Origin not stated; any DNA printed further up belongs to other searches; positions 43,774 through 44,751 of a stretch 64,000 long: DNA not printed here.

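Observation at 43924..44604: Histidine-rich tandem-repeat protein with C-terminal membrane anchor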

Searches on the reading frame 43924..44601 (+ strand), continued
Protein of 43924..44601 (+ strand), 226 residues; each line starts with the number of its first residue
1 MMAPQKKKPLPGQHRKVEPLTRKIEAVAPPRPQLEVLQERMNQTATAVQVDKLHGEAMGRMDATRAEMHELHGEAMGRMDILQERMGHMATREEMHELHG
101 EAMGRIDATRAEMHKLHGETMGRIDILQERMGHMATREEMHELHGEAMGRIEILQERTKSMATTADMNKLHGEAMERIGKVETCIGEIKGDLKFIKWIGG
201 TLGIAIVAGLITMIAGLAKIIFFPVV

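Call 68: find_homologous_proteins(query=L010:3459-4418:+, max_evalue=0.001)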
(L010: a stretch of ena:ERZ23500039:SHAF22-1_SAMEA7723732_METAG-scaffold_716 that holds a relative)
Query L010:3459-4418:+ (320 aa): 76 proteins with E <= 0.001 among 6934 candidates.
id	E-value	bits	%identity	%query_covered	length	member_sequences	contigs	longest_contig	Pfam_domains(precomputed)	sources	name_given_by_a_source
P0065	1.8e-196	670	99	95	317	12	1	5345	PF06031.19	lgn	-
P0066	1.5e-167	575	88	95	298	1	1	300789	PF06031.19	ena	-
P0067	3.0e-143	495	78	95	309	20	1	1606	PF06031.19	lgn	-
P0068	1.5e-139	483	76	95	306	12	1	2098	PF06031.19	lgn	-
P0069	3.8e-82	294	100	43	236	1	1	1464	-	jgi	-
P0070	7.7e-80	287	50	100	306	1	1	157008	PF06031.19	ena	-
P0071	7.9e-77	277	50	95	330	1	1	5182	PF06031.19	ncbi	-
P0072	4.6e-72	261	51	100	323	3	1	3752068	PF06031.19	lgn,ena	-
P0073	1.3e-69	253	48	100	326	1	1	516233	PF06031.19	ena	-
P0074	2.5e-69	252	45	95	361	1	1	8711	PF06031.19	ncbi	-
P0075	5.3e-69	251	46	100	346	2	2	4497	PF06031.19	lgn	-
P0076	5.7e-68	248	49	100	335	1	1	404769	PF06031.19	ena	-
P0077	1.7e-66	243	47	95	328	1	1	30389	PF06031.19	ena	-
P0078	1.4e-64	237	46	95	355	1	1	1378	PF06031.19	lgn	-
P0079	7.7e-61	224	46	95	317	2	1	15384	PF06031.19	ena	-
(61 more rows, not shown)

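Call 89: search_dna_similar(query=window:43924-44601:+, collection=phages, mode=protein, max_evalue=0.01, max_rows=10)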
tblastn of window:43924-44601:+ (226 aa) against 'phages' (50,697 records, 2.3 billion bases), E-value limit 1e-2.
No match.

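Call 90: search_protein_families(library=padloc, proteins=[window:43924-44601:+, P0019, P0013], max_evalue=0.1)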
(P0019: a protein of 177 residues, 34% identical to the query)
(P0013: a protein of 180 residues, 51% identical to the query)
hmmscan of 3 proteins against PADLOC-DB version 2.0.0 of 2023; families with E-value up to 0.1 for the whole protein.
window:43924-44601:+ (226 aa): 1 family
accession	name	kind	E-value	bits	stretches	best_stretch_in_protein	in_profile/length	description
PDLC00581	JetC3|JetC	-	0.07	8.9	1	63-180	933-1101/1473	DUF3584 domain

P0019 (177 aa): 7 families
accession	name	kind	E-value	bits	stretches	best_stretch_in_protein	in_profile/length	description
PDLC00598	ZorA1|ZorA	-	0.00024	17.6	1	14-125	264-370/663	MotA/ExbB/TolQ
PDLC00006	DruC1|DruC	-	0.0012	15.4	1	33-159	161-289/626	Unknown function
PDLC00512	JetC1|JetC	-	0.0014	14.8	1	22-157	764-905/1123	DUF3584 domain; MukB-like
PDLC04046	PD-T4-6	-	0.0052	14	1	16-143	228-353/427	-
PDLC00553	JetC2|JetC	-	0.006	12.5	1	6-155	797-943/1361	DUF3584 domain; MukB-like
PDLC00518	JetC1|JetC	-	0.0063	12.4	1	30-152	256-378/1112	DUF3584 domain; MukB-like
PDLC00599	ZorA1|ZorA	-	0.064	9.9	1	42-111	284-352/631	MotA/ExbB/TolQ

P0013 (180 aa): 2 families
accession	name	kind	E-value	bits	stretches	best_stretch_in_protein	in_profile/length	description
PDLC02740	PbeC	-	0.0079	13.1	1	34-141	322-432/648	PbeC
PDLC00006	DruC1|DruC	-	0.013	12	1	45-142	214-310/626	Unknown function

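Call 92: search_solved_structures(query=P0017, max_evalue=1, show_alignments=2)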
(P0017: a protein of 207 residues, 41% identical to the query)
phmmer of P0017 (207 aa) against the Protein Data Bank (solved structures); distinct sequences matched with E-value up to 1: 4.
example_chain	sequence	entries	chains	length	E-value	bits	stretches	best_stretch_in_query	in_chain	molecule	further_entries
5apz_A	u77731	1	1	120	9.3e-08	35.7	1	68-145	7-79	GENERAL CONTROL PROTEIN GCN4, NOR1 TCAR0761, GENERAL CONTROL PROTEIN GCN4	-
7o92_A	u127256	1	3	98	0.13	15.7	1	92-145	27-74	hypothetical protein UY81_C0065G0003 residues 18-54 from Candidatus Giovannonibacteria bac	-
8gs7_A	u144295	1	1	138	0.82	13.1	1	80-137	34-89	Major ampullate spidroin 2 variant 3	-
5f9p_A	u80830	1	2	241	0.93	12.9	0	161-192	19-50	Anthrone oxidase-like protein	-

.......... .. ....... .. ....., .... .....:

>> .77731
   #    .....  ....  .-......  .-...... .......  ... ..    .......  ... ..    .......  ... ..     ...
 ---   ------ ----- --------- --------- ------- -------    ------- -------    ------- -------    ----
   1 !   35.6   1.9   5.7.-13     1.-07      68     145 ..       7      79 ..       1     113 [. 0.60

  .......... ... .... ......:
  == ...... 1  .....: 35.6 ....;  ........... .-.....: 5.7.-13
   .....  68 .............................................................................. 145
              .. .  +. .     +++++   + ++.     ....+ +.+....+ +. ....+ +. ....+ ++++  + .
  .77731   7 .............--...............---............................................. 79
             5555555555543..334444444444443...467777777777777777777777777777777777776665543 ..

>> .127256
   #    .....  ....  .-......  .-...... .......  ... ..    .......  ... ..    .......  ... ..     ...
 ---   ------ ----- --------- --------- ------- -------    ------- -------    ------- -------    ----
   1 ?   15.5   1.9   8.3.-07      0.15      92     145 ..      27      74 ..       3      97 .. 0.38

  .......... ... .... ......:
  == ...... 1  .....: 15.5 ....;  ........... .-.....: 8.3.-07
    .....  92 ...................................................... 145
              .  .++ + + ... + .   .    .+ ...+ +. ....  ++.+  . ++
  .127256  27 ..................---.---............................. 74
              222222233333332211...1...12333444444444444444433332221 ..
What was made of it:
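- On Alpha/beta coiled coil with nonad beta-layers (Tcar0761 type): Relative P0017 matches 5APZ at 9e-8 (call 92).
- Closest known: Thermosinus carboxydivorans Tcar0761 alpha/beta coiled coil. Same: Family member P0017 aligns to it nonad by nonad (E=9e-8, call 92), and the window protein has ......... and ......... nonads.
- Family member P0017 hits the Tcar0761 crystal structure 5APZ at E=9e-8, nonad by nonad (call 92).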

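Call 100: search_protein_families(library=pfam, proteins=[L013:1616-1999:+, P0018, P0019, P0020], max_evalue=0.01)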
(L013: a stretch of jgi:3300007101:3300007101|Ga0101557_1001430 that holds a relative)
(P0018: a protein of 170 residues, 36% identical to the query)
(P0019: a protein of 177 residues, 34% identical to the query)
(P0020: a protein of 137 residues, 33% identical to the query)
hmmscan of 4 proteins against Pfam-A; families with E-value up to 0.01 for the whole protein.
L013:1616-1999:+ (128 aa): 1 family
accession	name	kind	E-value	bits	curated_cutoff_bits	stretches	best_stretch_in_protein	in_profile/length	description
PF07798.16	CCDC90-like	-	0.0011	19.3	33.5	0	7-40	8-41/175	Coiled-coil domain-containing protein 90-like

P0018 (170 aa): 5 families
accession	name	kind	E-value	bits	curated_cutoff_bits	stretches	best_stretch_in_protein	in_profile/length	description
PF23831.1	DUF7201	-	0.00048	20.3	27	1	41-157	11-119/142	Coiled-coil region of unknown function (DUF7201)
PF01442.23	Apolipoprotein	-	0.0022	18.1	90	1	24-139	39-153/190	Apolipoprotein A1/A4/E domain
PF23991.1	DUF7310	-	0.0045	17.9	40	0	117-149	25-57/83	Coiled-coil region of unknown function (DUF7310)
PF05802.16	SctB2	-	0.0059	17.5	26.5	1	20-142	39-150/162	SPI-2 type 3 secretion system translocon protein SctB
PF25526.1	LIP-1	-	0.0081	16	34.1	0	22-114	104-197/250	Liprin-alpha-like coiled coil domain 2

P0019 (177 aa): 3 families
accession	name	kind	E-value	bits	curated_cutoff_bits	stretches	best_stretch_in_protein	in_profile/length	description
PF07798.16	CCDC90-like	-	0.0025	18.1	33.5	1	12-169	8-163/175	Coiled-coil domain-containing protein 90-like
PF25526.1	LIP-1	-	0.0061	16.4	34.1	0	23-93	105-175/250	Liprin-alpha-like coiled coil domain 2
PF23991.1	DUF7310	-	0.0068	17.3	40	0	124-156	25-57/83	Coiled-coil region of unknown function (DUF7310)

P0020 (137 aa): 1 family
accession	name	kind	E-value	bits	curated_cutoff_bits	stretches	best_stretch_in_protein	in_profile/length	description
PF07798.16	CCDC90-like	-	0.00016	22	33.5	0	13-67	8-62/175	Coiled-coil domain-containing protein 90-like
